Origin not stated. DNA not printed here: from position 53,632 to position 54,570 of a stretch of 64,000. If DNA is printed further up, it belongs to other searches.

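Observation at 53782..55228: Stand-alone GTA-type lysis cassette (GH19 endolysin + 3TM holin) with no phage structural genes in the window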

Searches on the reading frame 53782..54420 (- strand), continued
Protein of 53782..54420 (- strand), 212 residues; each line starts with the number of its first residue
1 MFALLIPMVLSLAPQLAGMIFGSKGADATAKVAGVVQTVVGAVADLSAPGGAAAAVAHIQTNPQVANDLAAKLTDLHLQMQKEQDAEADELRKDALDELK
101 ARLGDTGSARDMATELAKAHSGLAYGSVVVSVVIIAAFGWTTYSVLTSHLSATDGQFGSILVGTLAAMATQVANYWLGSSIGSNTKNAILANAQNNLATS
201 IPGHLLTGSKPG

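Call 77: find_encoding_contigs(protein=P0394, flank=7000, max_places=2)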
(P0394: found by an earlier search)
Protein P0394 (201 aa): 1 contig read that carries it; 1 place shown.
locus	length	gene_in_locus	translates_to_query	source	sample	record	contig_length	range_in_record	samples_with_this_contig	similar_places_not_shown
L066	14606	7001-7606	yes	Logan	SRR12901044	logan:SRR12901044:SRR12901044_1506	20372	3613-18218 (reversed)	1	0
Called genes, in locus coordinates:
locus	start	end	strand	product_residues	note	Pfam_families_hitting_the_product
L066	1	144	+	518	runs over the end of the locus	-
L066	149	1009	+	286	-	-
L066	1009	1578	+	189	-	-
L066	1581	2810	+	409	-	-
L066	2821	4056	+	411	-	-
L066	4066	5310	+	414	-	-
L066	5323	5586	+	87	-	-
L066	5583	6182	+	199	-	-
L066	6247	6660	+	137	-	-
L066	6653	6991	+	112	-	-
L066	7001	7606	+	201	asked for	-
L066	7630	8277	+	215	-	-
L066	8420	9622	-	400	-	PF00589:Phage_integrase (faint)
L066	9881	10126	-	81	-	-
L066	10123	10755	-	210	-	-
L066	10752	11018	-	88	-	-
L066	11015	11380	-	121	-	-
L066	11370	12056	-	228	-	-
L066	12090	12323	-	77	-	-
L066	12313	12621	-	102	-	-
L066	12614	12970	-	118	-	-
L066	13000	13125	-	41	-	PF07505:DUF5131 (weak)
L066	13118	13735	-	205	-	-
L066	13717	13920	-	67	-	-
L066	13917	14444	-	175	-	PF01844:HNH (weak)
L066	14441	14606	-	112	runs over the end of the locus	-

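Call 91: search_protein_families(library=pfam, proteins=[L038:8308-9192:+, L044:9375-9908:+, L050:10552-10920:+, L047:2851-3306:+, L066:7630-8277:+, L064:6213-6914:+, L046:7380-8336:+, L046:8333-8761:+, L046:10979-12076:+, L044:6700-7449:+], max_evalue=0.001)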
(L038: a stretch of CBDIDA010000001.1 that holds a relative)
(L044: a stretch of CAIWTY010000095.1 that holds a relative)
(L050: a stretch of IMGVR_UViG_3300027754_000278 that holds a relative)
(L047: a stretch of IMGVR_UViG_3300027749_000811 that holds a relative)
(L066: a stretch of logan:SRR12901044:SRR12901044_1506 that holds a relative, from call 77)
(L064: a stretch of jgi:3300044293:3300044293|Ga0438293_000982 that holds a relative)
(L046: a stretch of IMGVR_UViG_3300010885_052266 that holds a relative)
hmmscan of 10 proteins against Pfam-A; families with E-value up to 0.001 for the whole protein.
L038:8308-9192:+ (294 aa): 2 families
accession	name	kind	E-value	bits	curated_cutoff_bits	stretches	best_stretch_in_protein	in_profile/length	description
PF00027.35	cNMP_binding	-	1.3e-20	73.6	27.5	1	86-171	2-87/89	Cyclic nucleotide-binding domain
PF13545.12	HTH_Crp_2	-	2.3e-15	56.7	27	1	205-274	1-68/70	Crp-like helix-turn-helix domain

L044:9375-9908:+ (177 aa): 2 families
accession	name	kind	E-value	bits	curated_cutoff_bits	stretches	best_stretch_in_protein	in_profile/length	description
PF05838.17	Glyco_hydro_108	-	3.6e-22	79.1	21.2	1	9-96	2-85/85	Glycosyl hydrolase 108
PF09374.15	PG_binding_3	-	1.1e-06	29.1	24.6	1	99-163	1-75/76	Predicted Peptidoglycan domain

L050:10552-10920:+ (122 aa): 2 families
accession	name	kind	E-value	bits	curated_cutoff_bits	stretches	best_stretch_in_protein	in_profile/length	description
PF10908.13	Tlde1_dom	-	9.9e-15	55.5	30.1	1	22-108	4-102/120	Tlde1 domain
PF03734.19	YkuD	-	7.4e-05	23.8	23.4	1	43-104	39-128/146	L,D-transpeptidase catalytic domain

L047:2851-3306:+ (151 aa): 1 family
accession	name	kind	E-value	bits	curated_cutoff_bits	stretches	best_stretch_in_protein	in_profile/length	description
PF00959.24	Phage_lysozyme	-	4.3e-36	124.5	22.3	1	13-141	2-125/125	Phage lysozyme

L066:7630-8277:+ (215 aa): 0 families

L064:6213-6914:+ (233 aa): 0 families

L046:7380-8336:+ (318 aa): 0 families

L046:8333-8761:+ (142 aa): 1 family
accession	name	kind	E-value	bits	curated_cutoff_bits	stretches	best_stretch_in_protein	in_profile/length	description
PF24746.1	DUF7694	-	1.8e-18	66.6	27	1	72-127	9-65/66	Domain of unknown function (DUF7694)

L046:10979-12076:+ (365 aa): 0 families

L044:6700-7449:+ (249 aa): 2 families
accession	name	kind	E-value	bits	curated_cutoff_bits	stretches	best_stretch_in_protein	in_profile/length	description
PF00027.35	cNMP_binding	-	2.5e-16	59.8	27.5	1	55-134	9-88/89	Cyclic nucleotide-binding domain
PF13545.12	HTH_Crp_2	-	4.2e-11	43.1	27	1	167-237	1-70/70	Crp-like helix-turn-helix domain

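Call 93: search_protein_families(library=padloc, proteins=[window:53782-54420:-], max_evalue=0.01)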
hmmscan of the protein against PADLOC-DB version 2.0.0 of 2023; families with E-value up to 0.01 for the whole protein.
window:53782-54420:- (212 aa): 0 families
